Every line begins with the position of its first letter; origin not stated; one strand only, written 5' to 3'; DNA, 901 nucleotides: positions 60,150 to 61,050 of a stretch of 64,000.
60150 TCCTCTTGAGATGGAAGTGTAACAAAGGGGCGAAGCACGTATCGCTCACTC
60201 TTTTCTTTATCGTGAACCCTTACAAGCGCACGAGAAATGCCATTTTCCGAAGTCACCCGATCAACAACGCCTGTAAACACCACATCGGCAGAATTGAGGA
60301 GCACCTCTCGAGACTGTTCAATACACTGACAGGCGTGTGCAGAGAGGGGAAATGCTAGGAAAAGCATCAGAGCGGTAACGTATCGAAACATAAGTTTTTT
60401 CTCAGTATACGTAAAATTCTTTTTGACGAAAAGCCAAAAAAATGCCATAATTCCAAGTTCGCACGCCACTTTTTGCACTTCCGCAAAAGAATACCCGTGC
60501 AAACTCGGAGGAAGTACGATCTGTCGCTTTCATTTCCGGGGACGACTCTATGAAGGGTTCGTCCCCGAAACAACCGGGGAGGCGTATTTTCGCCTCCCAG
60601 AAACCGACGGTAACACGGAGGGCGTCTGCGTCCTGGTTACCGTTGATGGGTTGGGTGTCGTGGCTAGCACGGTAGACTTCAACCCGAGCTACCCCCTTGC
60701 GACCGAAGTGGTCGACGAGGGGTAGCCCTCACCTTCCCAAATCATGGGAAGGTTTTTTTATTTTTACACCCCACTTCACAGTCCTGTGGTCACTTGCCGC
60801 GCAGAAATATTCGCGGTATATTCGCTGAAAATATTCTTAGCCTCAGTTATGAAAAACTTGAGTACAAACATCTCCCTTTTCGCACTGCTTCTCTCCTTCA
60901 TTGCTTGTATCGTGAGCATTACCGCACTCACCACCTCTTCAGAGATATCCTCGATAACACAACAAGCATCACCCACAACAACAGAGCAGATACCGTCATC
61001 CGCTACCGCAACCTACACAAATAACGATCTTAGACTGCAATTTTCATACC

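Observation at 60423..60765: GC-rich, multi-helix ~300-nt element with its own promoter and terminator: candidate unclassified ncRNA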

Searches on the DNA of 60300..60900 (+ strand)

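Call 4: search_rna_families(source=window, start=60300, end=60900, threshold=evalue, max_evalue=10, show_alignments=4)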
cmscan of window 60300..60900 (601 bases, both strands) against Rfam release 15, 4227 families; matches with E-value up to 10: 5.
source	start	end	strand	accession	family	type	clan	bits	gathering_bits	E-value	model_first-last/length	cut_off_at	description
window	60533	60569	+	RF04297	mir-35_2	Gene; miRNA;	CL00088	20.4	41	0.11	12-48/62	no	mir-35_2 microRNA precursor family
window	60727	60767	-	RF01376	CRISPR-DR63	Gene; CRISPR;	CL00015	19.5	37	2.3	1-37/37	no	CRISPR RNA direct repeat element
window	60571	60617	+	RF01679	P36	Gene; sRNA;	-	16.7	36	1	1-61/61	no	Pseudomonas sRNA P36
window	60528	60604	+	RF02791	CcsR1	Gene; sRNA;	-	16.3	65.3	0.26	1-83/83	no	Conserved CCUCCUCCC motif stress-induced RNA 1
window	60413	60495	-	RF03785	mir-974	Gene; miRNA;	-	14.9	90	9.4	1-91/91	no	mir-974 microRNA precursor family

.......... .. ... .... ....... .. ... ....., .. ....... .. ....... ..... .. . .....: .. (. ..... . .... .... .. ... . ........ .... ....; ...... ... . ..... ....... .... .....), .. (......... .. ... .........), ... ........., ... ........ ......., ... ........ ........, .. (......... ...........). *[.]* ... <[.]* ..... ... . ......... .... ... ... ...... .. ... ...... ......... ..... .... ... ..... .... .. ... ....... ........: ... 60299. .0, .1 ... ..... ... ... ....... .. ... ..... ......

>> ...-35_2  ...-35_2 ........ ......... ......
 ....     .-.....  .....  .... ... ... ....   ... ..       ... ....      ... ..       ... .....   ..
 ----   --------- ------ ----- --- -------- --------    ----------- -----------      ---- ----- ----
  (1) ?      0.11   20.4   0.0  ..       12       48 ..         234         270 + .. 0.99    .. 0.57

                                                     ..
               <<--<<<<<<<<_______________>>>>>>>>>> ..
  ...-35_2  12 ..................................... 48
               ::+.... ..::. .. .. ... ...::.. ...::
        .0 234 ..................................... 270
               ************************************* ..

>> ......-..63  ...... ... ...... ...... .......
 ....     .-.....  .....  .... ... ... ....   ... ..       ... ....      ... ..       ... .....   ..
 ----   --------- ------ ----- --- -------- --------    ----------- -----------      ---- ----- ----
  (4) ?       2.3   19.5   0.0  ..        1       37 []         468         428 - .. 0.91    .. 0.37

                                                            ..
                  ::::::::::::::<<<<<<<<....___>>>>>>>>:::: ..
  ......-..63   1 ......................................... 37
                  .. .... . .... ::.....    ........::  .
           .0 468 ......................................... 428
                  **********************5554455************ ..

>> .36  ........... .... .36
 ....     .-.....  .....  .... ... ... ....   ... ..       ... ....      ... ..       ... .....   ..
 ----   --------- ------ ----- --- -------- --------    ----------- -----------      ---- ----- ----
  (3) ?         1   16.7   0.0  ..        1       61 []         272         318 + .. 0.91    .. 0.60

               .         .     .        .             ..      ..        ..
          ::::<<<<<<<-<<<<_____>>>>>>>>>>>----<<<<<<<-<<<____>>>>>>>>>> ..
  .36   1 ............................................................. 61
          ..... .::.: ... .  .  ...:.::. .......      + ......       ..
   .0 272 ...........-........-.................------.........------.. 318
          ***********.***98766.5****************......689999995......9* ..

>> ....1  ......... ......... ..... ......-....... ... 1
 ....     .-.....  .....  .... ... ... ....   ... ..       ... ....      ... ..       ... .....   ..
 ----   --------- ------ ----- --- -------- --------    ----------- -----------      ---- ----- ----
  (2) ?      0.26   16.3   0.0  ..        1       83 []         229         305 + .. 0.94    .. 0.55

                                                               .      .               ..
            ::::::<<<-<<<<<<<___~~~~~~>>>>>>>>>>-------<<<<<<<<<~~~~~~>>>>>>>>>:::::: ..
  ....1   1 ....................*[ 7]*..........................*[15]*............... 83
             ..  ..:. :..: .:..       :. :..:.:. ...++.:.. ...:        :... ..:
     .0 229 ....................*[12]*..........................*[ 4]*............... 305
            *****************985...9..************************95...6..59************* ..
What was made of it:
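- On 6S RNA and SRP RNA: No Rfam hit at E <= 10 (call 4).
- No RNase P, tmRNA, 6S or SRP match even at E <= 10 (call 4).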

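Call 35: build_rna_model(alignment_id=A1)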
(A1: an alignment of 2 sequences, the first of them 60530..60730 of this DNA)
Model R1 built from alignment A1 (2 sequences, 201 columns); structure: RNAalifold consensus.
model positions 201; base pairs 69; branch points 4; effective number of sequences 0.53; information 0.589 bits per position. Calibrated on 0.2 Mb of random sequence (short: E-values are rough).
structure used (alignment columns):
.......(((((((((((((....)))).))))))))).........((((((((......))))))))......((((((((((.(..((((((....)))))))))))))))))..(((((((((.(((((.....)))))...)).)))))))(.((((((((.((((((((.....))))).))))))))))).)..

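Call 36: search_with_rna_model(model_id=R1, sources=[window, L083, L084, L085, L087, L001, L002, L004, L005, L007, L009, L010, L020], max_evalue=10)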
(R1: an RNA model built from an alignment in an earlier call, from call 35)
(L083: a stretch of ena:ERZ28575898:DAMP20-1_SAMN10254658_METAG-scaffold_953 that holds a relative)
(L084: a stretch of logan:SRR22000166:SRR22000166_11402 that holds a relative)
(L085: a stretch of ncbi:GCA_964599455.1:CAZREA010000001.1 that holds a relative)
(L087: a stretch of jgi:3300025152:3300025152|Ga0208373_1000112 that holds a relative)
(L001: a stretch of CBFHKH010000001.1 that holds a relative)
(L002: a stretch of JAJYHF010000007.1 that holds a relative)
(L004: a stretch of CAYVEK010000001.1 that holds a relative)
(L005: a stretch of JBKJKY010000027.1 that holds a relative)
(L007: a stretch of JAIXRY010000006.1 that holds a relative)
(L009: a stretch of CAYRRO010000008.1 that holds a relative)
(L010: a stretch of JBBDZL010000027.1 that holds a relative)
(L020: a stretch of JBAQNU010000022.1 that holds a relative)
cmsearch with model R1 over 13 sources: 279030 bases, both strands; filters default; matches with E-value up to 10: 1.
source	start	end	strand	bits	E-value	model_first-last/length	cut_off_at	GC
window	60530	60730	+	251.3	2.6e-67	1-201/201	no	0.6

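Call 40: search_with_rna_model(model_id=R1, sources=[L089, L090], max_evalue=10, show_alignments=2)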
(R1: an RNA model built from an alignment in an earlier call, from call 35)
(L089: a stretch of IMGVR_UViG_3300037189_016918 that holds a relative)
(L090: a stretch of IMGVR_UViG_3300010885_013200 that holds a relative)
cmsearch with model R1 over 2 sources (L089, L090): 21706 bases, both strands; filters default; matches with E-value up to 10: 1.
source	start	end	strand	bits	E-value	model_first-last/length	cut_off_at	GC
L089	11219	11348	-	9.6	0.091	1-201/201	no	0.71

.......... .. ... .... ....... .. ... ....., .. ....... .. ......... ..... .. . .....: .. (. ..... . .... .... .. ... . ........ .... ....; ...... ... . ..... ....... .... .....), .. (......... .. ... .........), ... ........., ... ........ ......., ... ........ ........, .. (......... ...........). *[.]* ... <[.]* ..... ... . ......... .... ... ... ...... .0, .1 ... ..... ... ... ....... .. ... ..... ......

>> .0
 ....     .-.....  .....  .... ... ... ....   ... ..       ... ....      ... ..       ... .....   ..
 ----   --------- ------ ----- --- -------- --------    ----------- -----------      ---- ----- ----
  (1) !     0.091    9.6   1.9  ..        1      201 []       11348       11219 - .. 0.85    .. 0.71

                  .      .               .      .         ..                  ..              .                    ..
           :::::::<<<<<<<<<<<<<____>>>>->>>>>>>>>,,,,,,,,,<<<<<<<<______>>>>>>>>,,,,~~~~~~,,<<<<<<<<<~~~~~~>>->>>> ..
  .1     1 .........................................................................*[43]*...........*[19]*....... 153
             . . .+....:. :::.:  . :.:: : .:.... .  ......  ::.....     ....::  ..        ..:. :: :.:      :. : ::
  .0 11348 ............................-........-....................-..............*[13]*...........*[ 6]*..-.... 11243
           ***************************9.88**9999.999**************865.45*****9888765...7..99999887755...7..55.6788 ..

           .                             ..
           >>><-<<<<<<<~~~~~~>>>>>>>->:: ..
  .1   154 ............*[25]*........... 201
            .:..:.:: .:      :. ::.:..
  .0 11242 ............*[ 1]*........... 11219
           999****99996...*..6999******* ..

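Call 43: search_with_rna_model(model_id=R1, source=L085, start=1, end=10000, filters=off, max_evalue=10)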
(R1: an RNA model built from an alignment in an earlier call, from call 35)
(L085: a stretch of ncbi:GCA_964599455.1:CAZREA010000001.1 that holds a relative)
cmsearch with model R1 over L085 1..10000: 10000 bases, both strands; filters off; matches with E-value up to 10: 18.
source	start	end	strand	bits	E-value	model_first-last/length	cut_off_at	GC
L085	4959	4993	-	6.6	0.27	161-195/201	no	0.51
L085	9254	9438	+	6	0.42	1-201/201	no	0.66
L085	4743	4765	-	5.6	0.52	12-34/201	no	0.35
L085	9407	9533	-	4.9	0.81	1-201/201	no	0.7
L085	5677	5707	-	3.5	2.1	81-111/201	no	0.55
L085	4351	4402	+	2.9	2.9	159-198/201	no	0.6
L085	4410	4437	-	2.7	3.3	9-37/201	no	0.39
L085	6133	6154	-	2.4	3.9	126-148/201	no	0.64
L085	4405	4434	+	2.4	4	40-69/201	no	0.37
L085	3023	3045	-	2.3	4.3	167-189/201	no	0.61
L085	1070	1104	+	2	5.3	79-113/201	no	0.69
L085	9728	9766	-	1.8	5.8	77-115/201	no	0.77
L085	3607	3649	+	1.6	6.5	70-116/201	no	0.35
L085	5503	5531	+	1.5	7.2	81-111/201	no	0.59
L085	9043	9072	+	1.4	7.4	40-69/201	no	0.17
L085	3614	3648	-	1.4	7.5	157-199/201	no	0.4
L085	9647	9676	+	1.1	9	9-37/201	no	0.57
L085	8923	8945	-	1.1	9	12-34/201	no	0.3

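Call 44: search_with_rna_model(model_id=R1, source=L083, start=1, end=10000, filters=off, max_evalue=10)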
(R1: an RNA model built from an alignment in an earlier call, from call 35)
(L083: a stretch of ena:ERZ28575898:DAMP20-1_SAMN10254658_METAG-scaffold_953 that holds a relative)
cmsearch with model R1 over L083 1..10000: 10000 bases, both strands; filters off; matches with E-value up to 10: 25.
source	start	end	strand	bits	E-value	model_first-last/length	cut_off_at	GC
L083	4839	4990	-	7.7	0.14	1-201/201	no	0.55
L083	4898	4939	+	6.1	0.39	157-199/201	no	0.5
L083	6787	6820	+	5.3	0.65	159-197/201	no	0.44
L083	2531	2556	+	5.1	0.73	165-191/201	no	0.73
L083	1322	1389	-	5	0.75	1-201/201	no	0.5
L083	8260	8288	-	3.6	1.9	41-69/201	no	0.48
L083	4954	4983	+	3.2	2.4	8-38/201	no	0.47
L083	6783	7002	-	3.2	2.4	1-201/201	no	0.47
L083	7748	7772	+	2.3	4.2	123-152/201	no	0.36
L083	1003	1027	-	2.3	4.4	45-69/201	no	0.52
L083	12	33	-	2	5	48-69/201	no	0.41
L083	4443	4485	-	1.7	6.3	73-116/201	no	0.51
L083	2525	2582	-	1.6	6.8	79-113/201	no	0.67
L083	3452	3470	-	1.6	6.8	14-32/201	no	0.37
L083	1005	1022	+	1.5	7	50-67/201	no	0.44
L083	1323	1358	+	1.5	7.1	160-196/201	no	0.47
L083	7339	7353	+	1.5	7.3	171-185/201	no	0.47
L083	10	33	+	1.4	7.3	46-69/201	no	0.42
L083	190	209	+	1.3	7.8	169-188/201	no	0.45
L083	4626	4669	+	1.3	7.9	157-199/201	no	0.61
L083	2630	2649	-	1.3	8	87-106/201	no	0.8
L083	3988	4026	+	1.3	8.1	119-156/201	no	0.56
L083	9739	9759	-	1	9.6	13-33/201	no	0.33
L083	8136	8161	-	1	9.9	44-69/201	no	0.46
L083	9286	9314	+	1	9.9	41-69/201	no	0.28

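Call 53: search_dna_similar(query=window:60453-60762:+, collection=phages, mode=distant, max_evalue=1, max_rows=10)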
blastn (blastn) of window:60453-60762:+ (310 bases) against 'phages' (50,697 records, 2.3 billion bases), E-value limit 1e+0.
No match.

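Call 54: search_dna_similar(query=window:60453-60762:+, collection=plasmids, mode=distant, max_evalue=1, max_rows=10)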
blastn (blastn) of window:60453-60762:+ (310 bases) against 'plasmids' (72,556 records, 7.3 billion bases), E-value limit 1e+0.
No match.
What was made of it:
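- Tried and rejected: Phage and plasmid blastn found no match (calls 53, 54).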
